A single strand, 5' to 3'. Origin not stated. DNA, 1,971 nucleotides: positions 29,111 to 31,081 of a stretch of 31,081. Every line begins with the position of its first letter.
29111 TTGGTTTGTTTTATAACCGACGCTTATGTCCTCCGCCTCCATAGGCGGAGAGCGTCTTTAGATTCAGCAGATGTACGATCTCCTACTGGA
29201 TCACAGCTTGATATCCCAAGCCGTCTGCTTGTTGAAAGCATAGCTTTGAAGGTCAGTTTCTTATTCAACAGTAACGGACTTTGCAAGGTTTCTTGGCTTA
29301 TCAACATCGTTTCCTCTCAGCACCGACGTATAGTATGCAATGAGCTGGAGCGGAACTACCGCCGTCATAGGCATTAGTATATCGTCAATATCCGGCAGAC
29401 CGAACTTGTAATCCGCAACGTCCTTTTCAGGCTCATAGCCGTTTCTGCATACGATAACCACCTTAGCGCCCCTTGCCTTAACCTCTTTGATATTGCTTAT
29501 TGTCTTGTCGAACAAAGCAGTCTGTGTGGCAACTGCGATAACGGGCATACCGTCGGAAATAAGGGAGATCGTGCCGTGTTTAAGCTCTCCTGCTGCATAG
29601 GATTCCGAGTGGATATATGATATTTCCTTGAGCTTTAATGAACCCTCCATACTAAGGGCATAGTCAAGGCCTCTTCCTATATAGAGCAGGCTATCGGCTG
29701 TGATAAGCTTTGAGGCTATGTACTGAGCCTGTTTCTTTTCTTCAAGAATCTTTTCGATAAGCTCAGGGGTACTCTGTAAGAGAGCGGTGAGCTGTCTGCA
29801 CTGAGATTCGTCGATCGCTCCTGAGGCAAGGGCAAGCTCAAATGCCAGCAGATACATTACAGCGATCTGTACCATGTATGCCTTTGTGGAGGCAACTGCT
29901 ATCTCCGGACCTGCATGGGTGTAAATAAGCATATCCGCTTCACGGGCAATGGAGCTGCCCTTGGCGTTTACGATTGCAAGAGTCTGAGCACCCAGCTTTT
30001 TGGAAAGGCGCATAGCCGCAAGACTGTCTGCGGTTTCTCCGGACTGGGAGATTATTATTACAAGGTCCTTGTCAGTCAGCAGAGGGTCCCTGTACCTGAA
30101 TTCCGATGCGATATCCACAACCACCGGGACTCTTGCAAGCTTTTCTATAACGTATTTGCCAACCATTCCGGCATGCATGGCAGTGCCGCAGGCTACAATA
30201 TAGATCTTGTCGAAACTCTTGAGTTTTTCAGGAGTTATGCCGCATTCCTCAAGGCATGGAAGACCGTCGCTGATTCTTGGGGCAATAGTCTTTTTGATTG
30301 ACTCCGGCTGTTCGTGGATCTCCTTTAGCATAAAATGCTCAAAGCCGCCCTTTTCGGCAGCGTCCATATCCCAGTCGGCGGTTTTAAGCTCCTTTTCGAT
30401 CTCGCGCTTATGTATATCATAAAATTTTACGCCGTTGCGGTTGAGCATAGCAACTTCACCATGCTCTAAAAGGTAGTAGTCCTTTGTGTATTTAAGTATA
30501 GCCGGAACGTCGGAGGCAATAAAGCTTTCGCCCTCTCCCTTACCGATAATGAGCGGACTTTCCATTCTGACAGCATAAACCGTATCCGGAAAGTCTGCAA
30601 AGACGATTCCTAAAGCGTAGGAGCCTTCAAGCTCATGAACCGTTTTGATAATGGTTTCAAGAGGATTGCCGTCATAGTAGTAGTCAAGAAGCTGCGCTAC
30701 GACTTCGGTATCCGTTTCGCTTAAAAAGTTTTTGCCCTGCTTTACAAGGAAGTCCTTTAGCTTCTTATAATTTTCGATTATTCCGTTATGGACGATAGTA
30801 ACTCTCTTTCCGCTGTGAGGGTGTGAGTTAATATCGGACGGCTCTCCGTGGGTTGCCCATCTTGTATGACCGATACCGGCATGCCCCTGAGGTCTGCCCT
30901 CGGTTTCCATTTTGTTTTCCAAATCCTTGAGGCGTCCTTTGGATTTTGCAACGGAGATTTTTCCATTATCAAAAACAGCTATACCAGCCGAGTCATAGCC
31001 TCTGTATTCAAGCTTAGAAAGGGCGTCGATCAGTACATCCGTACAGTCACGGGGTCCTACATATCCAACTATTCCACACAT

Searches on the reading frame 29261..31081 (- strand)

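Call 73: search_protein_families(library=pfam, proteins=[window:29261-31081:-])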
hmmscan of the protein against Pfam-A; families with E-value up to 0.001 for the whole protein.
window:29261-31081:- (606 aa): 3 families
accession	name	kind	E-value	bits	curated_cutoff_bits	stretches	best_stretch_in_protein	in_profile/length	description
PF01380.27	SIS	-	6.6e-57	191.4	25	2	288-413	3-129/131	SIS domain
PF13522.11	GATase_6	-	9.2e-16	58.5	27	1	66-164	10-100/130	Glutamine amidotransferase domain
PF13537.11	GATase_7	-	4.2e-13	49.8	25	1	90-196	20-122/123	Glutamine amidotransferase domain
